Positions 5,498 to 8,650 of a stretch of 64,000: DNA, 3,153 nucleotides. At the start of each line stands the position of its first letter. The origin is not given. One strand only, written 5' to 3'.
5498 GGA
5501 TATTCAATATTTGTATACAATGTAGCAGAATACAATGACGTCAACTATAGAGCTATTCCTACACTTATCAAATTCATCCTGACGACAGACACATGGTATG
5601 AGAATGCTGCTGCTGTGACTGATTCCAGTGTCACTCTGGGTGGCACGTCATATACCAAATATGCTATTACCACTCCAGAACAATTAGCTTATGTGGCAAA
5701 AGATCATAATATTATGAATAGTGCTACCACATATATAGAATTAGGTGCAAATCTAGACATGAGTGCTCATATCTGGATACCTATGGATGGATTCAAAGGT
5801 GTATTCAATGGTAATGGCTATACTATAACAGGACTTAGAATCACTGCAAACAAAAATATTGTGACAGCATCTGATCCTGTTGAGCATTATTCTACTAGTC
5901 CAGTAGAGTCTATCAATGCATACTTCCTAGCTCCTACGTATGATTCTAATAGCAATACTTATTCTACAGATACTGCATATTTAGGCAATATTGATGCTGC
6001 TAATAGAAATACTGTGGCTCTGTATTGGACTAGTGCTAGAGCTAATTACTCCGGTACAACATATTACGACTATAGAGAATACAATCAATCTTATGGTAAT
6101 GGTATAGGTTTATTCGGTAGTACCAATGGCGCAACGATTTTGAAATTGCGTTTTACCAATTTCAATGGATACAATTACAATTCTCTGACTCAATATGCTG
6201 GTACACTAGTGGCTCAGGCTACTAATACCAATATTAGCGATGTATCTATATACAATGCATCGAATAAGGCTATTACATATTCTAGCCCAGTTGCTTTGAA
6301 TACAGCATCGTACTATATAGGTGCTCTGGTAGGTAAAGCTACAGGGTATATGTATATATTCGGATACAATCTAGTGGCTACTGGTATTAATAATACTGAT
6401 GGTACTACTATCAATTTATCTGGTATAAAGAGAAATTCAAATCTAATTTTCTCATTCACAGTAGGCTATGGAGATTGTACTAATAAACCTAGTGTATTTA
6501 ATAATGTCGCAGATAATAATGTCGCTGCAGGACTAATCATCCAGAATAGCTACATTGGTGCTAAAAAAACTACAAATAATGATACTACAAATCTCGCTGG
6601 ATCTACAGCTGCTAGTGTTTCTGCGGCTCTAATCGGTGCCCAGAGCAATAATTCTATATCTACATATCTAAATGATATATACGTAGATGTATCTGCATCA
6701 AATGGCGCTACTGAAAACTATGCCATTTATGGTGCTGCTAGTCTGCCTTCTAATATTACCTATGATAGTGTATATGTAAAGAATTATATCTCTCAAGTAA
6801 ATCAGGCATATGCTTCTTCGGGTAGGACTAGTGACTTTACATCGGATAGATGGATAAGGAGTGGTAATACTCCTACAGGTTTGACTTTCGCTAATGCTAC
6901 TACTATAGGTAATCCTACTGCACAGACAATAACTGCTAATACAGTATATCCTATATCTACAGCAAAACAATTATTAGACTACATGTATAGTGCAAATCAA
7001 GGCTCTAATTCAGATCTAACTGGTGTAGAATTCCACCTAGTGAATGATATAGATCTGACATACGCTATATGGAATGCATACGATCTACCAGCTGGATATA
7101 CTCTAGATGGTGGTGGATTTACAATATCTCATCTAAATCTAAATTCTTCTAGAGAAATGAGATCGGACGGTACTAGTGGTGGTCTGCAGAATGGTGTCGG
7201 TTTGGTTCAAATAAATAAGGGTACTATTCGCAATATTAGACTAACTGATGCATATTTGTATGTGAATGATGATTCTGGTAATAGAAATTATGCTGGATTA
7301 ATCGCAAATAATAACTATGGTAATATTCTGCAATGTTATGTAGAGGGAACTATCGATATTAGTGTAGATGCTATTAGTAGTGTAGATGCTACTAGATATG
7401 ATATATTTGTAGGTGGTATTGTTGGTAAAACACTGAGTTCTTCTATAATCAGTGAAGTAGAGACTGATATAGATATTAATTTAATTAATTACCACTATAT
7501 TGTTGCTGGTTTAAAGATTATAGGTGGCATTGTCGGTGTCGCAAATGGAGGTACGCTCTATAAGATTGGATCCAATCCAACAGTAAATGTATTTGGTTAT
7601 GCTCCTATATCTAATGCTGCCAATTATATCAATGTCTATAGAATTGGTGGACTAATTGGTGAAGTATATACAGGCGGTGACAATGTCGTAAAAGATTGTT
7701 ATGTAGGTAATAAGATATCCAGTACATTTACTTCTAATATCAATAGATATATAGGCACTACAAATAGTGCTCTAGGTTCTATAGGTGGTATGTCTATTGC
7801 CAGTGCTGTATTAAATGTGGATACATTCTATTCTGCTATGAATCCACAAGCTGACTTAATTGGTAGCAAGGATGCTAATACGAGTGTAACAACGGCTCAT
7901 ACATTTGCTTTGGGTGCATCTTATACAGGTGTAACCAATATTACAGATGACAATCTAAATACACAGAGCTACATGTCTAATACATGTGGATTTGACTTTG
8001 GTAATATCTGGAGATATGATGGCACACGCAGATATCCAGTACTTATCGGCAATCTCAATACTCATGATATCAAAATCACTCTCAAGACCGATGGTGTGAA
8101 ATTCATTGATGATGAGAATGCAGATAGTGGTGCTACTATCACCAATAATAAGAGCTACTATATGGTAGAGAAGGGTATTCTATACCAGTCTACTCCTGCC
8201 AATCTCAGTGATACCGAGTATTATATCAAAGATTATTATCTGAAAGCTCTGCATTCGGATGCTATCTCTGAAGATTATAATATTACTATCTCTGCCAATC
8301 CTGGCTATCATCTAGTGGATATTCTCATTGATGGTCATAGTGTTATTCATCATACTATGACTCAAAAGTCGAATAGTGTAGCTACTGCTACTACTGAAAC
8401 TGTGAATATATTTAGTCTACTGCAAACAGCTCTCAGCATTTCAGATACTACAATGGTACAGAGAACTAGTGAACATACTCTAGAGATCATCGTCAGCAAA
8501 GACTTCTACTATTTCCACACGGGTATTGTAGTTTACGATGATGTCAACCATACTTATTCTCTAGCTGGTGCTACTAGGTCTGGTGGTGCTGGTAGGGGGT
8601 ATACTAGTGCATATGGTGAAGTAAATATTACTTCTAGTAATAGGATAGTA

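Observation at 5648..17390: Six GLUG-type beta-helix modules arranged as three tandem pairs, each pair followed by a related beta-sandwich unit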

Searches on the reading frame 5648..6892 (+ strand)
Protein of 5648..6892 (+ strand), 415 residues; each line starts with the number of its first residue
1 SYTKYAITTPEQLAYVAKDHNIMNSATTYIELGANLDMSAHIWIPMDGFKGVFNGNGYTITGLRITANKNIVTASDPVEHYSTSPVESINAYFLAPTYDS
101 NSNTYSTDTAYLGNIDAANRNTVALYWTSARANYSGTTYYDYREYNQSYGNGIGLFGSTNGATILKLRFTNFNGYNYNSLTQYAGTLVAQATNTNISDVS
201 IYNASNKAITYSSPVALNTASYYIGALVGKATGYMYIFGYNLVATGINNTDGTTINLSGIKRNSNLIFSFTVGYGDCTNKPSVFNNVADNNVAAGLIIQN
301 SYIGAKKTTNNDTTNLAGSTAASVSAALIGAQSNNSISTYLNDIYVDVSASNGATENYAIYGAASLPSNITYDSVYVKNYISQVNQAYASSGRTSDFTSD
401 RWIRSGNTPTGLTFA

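Call 7: search_protein_families(library=pfam, proteins=[window:5648-6892:+], max_evalue=10)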
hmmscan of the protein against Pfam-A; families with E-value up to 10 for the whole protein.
window:5648-6892:+ (415 aa): 0 families

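Call 8: search_protein_families(library=ncbifam, proteins=[window:5648-6892:+], max_evalue=10)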
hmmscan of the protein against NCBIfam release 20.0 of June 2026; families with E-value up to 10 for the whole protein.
window:5648-6892:+ (415 aa): 0 families

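Call 14: search_solved_structures(query=A1, max_evalue=10, show_alignments=2)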
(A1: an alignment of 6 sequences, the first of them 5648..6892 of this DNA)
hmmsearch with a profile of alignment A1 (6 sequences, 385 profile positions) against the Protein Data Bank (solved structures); distinct sequences matched with E-value up to 10: 1.
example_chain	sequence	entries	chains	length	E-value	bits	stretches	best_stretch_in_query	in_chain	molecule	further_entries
3swn_B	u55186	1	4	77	0.38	13.3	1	208-255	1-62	U6 snRNA-associated Sm-like protein LSm6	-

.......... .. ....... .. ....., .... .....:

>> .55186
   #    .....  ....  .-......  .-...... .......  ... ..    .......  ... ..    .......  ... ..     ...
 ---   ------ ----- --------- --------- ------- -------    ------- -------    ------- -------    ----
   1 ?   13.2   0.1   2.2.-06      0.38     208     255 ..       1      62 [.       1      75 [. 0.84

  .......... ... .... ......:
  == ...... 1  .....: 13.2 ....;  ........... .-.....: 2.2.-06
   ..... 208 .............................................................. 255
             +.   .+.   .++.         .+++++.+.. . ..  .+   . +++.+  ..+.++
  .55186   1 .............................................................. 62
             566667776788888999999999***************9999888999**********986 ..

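Call 50: search_protein_representatives(alignment_id=A1)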
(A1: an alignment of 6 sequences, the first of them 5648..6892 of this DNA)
Query: 6 sequences, 385 profile positions. Proteins with E-value up to 0.001 (for the whole library): 12754; up to 1e-10: 2155; up to 1e-30: 69. The best 150 are listed.
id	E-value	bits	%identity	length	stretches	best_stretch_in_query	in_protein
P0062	7.5e-102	358.0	-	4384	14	30-381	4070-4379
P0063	7.4e-96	338.2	-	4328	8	3-260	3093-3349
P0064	2.1e-81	290.7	-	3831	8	2-281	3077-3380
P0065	1.2e-71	258.5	-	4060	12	2-382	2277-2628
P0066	8.7e-71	255.7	-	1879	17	2-198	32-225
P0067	1.0e-65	239.0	-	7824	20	3-214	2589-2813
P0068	3.3e-64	234.0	-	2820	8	3-300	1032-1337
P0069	2.8e-63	231.0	-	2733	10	2-239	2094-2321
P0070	3.5e-60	220.8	-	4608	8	3-383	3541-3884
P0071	1.9e-54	201.9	-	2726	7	2-260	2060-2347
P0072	1.4e-52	195.8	-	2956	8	10-382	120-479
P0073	4.0e-51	191.0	-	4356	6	2-383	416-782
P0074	2.8e-48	181.6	-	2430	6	2-202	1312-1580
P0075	5.8e-48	180.6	-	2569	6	3-384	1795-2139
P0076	7.5e-46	173.6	-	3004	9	30-263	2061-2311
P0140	1.8e-29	119.7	-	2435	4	8-383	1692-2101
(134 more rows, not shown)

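Call 56: find_encoding_contigs(protein=P0140, flank=10000, max_places=3)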
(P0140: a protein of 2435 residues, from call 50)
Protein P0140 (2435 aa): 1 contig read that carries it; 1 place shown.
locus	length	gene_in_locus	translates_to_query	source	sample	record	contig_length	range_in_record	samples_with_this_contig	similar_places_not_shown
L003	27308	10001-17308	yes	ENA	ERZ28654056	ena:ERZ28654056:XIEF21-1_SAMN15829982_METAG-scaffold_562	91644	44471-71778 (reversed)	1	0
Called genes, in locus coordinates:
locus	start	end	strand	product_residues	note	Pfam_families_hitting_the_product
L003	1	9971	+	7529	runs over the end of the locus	-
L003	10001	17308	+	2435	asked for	-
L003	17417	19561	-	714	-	PF12679:ABC2_membrane_2, PF10920:DUF2705, PF12730:ABC2_membrane_4, PF13346:ABC2_membrane_5 (weak)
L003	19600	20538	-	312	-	PF00005:ABC_tran, PF13304:AAA_21 (weak)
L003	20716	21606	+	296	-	PF09335:VTT_dom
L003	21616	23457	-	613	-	PF03551:PadR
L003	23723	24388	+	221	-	PF01863:YgjP-like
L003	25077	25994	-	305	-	PF26305:CD_NTase_C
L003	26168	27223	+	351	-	PF00589:Phage_integrase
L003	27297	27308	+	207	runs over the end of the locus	PF01726:LexA_DNA_bind, PF00717:Peptidase_S24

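Call 71: search_protein_families(library=pfam, proteins=[P0062, P0066, P0068], max_evalue=0.01)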
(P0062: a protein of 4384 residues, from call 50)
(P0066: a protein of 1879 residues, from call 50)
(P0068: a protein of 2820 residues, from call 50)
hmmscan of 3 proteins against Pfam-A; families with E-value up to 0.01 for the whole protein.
P0062 (4384 aa): 3 families
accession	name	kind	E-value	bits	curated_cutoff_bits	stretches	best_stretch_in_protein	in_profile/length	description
PF07581.17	Glug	-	1e-56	186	20.5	2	2555-2578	3-27/28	The GLUG motif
PF05342.19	Peptidase_M26_N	-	3.9e-26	92.2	27.7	1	3734-3838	145-250/250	M26 IgA1-specific Metallo-endopeptidase N-terminal region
PF00353.25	HemolysinCabind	-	5.4e-06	26.7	23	1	1435-1461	10-36/36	RTX calcium-binding nonapeptide repeat (4 copies)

P0066 (1879 aa): 4 families
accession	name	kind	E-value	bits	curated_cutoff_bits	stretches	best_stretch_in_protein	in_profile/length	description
PF07581.17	Glug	-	5.7e-31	105.2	20.5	4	1509-1536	1-28/28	The GLUG motif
PF03551.20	PadR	-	1.3e-08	35.1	27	0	267-292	24-49/75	Transcriptional regulator PadR-like family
PF18246.6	OST_IS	-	0.00046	20.6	25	0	286-314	50-82/91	Oligosaccharyltransferase Insert domain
PF03233.18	Cauli_AT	-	0.0011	19.3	24.8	0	894-935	120-161/163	Aphid transmission protein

P0068 (2820 aa): 6 families
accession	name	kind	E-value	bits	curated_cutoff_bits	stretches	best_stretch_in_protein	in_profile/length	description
PF05342.19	Peptidase_M26_N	-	1.8e-50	172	27.7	6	1417-1522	147-250/250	M26 IgA1-specific Metallo-endopeptidase N-terminal region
PF07581.17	Glug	-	4.7e-50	165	20.5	5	1563-1587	3-28/28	The GLUG motif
PF00041.27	fn3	-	1.3e-25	89.8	25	4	2598-2672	3-83/84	Fibronectin type III domain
PF16656.11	Pur_ac_phosph_N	-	2.9e-06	28.2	30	0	2552-2593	56-93/93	Purple acid Phosphatase, N-terminal domain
PF03551.20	PadR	-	0.00017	21.9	27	0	12-32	24-44/75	Transcriptional regulator PadR-like family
PF20585.4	Pectate_lyase_5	-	0.0021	18.6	24.3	0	1430-1504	24-96/126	Putative pectate lyase-like adhesive domain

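Call 98: search_protein_families(library=pfam, proteins=[L003:7038-7480:+, L003:11567-12020:+, L003:16304-16720:+], max_evalue=10)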
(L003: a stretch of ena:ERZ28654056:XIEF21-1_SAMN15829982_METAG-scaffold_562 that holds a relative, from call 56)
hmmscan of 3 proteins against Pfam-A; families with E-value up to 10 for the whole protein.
L003:7038-7480:+ (147 aa): 1 family
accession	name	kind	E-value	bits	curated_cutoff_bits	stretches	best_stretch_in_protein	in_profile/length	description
PF23790.1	Kyano_Gp96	-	0.0022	18.5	27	1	83-141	34-87/110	Kyanoviridae Gp96 protein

L003:11567-12020:+ (151 aa): 3 families
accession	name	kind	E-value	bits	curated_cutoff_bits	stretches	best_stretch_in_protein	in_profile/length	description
PF09816.14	EAF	-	0.024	15.4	26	1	30-62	59-87/105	RNA polymerase II transcription elongation factor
PF08805.16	PilS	-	0.05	14.1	22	1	62-148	26-112/138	PilS N terminal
PF24223.1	MrpH_C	-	0.055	13.9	27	1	82-130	60-105/114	Fimbrial adhesin MrpH C-terminal domain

L003:16304-16720:+ (139 aa): 0 families

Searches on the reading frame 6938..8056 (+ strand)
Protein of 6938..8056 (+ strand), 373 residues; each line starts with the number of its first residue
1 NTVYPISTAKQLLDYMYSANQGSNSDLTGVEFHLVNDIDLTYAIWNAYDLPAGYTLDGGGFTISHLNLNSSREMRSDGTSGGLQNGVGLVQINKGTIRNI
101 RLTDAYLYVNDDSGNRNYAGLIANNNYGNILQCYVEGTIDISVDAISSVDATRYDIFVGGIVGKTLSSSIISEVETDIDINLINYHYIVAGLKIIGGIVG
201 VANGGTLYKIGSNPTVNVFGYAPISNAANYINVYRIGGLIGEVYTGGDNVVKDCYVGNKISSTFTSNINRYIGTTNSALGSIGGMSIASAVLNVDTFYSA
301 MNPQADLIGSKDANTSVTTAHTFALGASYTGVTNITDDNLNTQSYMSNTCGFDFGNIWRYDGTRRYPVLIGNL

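Call 7: search_protein_families(library=pfam, proteins=[window:6938-8056:+], max_evalue=10)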
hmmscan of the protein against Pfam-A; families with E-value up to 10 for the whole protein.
window:6938-8056:+ (373 aa): 1 family
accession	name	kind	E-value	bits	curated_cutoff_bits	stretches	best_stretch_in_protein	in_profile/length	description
PF07581.17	Glug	-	0.072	14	20.5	2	114-139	1-27/28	The GLUG motif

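Call 8: search_protein_families(library=ncbifam, proteins=[window:6938-8056:+], max_evalue=10)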
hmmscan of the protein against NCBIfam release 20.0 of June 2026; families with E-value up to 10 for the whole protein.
window:6938-8056:+ (373 aa): 0 families

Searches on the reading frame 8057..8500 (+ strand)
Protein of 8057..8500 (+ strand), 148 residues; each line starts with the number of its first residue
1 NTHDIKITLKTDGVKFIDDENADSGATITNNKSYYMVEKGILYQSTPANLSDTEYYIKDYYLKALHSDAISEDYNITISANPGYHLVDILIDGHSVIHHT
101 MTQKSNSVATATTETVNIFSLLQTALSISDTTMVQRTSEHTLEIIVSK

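Call 98: search_protein_families(library=pfam, proteins=[window:8057-8500:+], max_evalue=10)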
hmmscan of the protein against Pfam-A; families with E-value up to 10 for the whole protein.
window:8057-8500:+ (148 aa): 0 families
